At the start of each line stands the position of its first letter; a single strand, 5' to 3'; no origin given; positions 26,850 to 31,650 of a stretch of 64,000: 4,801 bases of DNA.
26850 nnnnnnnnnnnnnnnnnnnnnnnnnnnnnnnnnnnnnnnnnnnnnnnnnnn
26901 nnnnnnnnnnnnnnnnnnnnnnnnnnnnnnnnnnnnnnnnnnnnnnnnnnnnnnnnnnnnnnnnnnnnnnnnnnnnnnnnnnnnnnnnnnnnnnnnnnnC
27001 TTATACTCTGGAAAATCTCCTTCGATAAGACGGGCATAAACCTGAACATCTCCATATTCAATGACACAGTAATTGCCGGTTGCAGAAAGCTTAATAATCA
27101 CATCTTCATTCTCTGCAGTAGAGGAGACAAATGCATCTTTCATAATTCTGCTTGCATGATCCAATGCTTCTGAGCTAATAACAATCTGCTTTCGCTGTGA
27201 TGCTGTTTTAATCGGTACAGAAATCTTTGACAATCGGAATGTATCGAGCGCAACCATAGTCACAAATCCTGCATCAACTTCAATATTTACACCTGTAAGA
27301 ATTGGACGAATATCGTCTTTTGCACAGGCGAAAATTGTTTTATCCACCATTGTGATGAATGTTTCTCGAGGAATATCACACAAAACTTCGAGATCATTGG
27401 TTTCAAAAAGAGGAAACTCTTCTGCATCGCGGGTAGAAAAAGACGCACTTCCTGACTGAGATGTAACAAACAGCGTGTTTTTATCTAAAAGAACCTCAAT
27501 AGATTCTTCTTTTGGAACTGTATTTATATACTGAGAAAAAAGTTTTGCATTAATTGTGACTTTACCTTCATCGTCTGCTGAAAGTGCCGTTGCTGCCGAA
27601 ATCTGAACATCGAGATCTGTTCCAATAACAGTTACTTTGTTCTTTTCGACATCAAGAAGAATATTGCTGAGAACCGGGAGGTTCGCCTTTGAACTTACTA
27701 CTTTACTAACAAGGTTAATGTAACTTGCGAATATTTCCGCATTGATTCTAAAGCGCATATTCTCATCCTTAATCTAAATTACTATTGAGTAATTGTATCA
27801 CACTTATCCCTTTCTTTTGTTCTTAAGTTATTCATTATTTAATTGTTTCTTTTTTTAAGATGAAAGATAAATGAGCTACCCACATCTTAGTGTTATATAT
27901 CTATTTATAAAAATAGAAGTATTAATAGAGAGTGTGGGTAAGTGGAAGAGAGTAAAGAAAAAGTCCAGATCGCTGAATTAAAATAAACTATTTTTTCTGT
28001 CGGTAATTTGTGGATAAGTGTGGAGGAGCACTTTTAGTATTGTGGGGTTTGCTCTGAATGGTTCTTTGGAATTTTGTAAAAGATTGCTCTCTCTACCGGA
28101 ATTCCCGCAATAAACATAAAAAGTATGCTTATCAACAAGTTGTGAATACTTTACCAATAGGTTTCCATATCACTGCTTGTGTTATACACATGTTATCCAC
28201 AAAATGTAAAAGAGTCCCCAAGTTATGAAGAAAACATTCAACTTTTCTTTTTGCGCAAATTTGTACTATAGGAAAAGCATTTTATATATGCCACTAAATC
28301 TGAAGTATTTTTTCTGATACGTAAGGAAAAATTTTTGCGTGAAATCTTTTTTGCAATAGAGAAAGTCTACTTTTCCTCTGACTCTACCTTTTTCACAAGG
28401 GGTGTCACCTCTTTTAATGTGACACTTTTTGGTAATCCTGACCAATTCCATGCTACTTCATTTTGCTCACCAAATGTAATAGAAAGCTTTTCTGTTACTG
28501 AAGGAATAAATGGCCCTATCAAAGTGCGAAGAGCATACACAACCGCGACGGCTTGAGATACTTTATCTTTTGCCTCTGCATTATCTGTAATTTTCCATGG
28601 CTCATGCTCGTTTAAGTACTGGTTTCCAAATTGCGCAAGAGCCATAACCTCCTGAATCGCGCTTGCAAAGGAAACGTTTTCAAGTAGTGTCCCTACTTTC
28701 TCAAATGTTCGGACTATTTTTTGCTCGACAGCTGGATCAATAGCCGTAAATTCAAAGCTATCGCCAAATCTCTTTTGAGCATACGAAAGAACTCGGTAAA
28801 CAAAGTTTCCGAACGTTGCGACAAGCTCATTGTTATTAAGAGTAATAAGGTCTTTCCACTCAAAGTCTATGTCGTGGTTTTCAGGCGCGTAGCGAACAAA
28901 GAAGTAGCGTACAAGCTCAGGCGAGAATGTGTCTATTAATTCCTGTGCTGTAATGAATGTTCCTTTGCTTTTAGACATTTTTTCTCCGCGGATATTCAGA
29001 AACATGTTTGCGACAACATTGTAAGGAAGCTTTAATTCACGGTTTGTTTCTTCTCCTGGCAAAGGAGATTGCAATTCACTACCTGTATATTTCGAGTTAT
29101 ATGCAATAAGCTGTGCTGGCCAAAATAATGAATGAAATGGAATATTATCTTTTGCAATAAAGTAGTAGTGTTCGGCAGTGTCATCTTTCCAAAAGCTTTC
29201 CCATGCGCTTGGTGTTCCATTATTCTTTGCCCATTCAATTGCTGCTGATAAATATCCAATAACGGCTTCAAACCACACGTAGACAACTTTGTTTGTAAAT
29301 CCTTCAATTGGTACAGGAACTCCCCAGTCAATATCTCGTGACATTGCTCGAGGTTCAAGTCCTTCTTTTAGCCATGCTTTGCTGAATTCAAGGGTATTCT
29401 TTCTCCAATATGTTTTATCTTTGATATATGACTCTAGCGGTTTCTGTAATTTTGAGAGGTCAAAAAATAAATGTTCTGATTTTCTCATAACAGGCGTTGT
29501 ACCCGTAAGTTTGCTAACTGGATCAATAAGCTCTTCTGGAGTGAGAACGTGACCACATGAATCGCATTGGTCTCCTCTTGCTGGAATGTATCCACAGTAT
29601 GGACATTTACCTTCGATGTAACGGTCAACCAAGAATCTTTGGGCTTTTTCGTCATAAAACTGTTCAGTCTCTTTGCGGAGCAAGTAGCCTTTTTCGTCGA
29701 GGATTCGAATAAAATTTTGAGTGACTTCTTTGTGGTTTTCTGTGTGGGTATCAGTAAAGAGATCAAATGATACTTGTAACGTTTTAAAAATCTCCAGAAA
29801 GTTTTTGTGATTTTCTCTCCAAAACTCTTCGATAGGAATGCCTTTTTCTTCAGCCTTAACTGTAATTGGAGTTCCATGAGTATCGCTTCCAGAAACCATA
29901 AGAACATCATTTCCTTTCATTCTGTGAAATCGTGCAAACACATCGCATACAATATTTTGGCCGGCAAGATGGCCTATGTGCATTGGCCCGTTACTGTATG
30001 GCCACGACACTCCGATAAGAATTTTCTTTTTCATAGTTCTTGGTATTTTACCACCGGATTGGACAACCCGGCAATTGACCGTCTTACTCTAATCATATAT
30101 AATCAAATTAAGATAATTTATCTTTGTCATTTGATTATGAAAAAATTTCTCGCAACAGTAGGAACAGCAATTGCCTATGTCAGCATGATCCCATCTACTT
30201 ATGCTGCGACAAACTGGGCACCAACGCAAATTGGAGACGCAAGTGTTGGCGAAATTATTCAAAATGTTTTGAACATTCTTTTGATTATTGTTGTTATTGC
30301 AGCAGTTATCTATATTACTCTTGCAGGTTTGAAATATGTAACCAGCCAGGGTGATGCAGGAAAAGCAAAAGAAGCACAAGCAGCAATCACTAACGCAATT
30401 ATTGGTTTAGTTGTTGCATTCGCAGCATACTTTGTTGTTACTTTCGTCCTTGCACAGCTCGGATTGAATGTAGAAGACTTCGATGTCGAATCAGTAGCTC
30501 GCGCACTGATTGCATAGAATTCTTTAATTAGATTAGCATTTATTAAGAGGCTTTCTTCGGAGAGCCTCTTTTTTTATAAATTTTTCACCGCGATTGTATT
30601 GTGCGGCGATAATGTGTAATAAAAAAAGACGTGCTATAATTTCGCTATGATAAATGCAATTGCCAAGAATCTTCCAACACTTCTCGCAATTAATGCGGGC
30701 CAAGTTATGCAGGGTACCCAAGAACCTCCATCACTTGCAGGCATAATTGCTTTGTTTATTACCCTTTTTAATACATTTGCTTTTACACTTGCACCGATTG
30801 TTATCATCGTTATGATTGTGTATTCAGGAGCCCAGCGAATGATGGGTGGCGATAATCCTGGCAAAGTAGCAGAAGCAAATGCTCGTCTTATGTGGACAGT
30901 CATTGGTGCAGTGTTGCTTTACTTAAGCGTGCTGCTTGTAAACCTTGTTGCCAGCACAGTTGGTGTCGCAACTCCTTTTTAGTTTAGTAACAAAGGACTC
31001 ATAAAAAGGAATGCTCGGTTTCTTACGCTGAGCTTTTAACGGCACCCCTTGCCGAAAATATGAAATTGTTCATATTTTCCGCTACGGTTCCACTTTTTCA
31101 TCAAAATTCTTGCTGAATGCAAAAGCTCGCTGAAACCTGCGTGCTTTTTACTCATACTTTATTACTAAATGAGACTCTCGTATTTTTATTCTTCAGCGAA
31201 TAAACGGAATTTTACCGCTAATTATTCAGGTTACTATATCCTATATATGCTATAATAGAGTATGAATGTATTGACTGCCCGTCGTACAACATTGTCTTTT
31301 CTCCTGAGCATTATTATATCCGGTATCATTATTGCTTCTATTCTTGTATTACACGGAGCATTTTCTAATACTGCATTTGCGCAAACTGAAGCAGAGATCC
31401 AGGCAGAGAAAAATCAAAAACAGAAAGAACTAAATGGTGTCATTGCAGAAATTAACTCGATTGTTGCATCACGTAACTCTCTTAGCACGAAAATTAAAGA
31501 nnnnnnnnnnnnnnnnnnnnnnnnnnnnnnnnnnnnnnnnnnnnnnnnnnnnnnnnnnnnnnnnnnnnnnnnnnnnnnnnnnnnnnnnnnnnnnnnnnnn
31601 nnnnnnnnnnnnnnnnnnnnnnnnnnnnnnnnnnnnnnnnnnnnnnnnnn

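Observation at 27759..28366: Candidate oriC between dnaN and metG, without an adjacent dnaA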

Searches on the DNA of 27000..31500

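Call 28: search_rna_families(source=window, start=27000, end=31500, threshold=evalue, max_evalue=1)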
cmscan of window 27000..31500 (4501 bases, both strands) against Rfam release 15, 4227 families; matches with E-value up to 1: 1.
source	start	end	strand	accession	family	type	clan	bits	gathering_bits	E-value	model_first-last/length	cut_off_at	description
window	30486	30582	+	RF00558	L20_leader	Cis-reg; leader;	-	23.9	58.7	0.16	1-127/127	no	Ribosomal protein L20 leader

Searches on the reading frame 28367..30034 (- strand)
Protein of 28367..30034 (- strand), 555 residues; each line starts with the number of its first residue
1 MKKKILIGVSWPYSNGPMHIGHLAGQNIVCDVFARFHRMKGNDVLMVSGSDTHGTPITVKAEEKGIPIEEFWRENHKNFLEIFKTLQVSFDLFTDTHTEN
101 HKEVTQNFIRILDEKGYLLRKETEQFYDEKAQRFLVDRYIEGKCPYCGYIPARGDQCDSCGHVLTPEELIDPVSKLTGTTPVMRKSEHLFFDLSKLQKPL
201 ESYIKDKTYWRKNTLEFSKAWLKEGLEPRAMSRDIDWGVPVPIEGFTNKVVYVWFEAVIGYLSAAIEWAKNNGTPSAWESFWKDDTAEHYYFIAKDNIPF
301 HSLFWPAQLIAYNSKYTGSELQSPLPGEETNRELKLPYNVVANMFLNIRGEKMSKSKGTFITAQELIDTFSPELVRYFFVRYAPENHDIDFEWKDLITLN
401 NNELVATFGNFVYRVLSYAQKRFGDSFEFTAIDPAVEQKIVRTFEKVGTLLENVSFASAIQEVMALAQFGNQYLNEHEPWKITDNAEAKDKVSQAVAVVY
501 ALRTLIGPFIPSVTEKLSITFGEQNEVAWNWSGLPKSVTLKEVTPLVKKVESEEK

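Call 4: search_protein_families(library=ncbifam, proteins=[window:28367-30034:-])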
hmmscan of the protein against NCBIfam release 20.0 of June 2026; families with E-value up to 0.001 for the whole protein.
window:28367-30034:- (555 aa): 24 families
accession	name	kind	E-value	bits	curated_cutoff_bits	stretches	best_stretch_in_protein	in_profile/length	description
NF001100.0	PRK00133.1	equivalog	1.1e-176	589.3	587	1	1-553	3-534/676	methionine--tRNA ligase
TIGR00398.1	metG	equivalog_domain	1.9e-149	498.8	336.35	2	6-314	2-309/530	methionine--tRNA ligase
NF008900.0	PRK12267.1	equivalog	6.5e-78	262.8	598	2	2-313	3-280/648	methionine--tRNA ligase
NF008859.0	PRK11893.2-1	equivalog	1e-43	150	553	1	3-478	2-451/498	methionine--tRNA ligase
NF008863.0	PRK11893.2-5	equivalog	6e-39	134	551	2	3-248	5-250/531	methionine--tRNA ligase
NF008860.0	PRK11893.2-2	equivalog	1.9e-35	122.9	761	2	287-527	328-553/583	methionine--tRNA ligase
NF008957.0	PRK12300.1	subfamily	5.8e-31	107.3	677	2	334-528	608-786/946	leucine--tRNA ligase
NF008861.0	PRK11893.2-3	equivalog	4.7e-28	98.1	633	1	2-190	5-195/496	methionine--tRNA ligase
TIGR00395.1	leuS_arch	equivalog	8e-28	96.9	648.5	2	336-528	604-783/938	leucine--tRNA ligase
TIGR00422.1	valS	equivalog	8.1e-27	93.6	612.1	2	304-526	492-705/863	valine--tRNA ligase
NF009687.0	PRK13208.1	equivalog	2.1e-26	92.4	738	2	340-534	522-718/801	valine--tRNA ligase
TIGR00396.1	leuS_bact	equivalog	1.1e-25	90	548.4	2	2-149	28-179/843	leucine--tRNA ligase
TIGR00392.1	ileS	equivalog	9.6e-23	80.3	621.4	2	343-518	602-786/861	isoleucine--tRNA ligase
NF004349.1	PRK05729.1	equivalog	9.6e-21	73.7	704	2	335-525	497-687/860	valine--tRNA ligase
TIGR00435.1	cysS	equivalog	8.2e-17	61.4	340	1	343-477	256-382/466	cysteine--tRNA ligase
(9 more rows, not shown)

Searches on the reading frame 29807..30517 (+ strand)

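Call 4: search_protein_families(library=ncbifam, proteins=[window:29807-30517:+])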
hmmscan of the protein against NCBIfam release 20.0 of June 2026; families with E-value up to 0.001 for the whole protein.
window:29807-30517:+ (236 aa): 1 family
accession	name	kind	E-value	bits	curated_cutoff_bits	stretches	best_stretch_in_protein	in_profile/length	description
NF045849.1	ICE_MMCAP2_0565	equivalog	3.4e-09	36.2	40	1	145-217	7-79/80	Mbov_0395 family pilin-like conjugal transfer protein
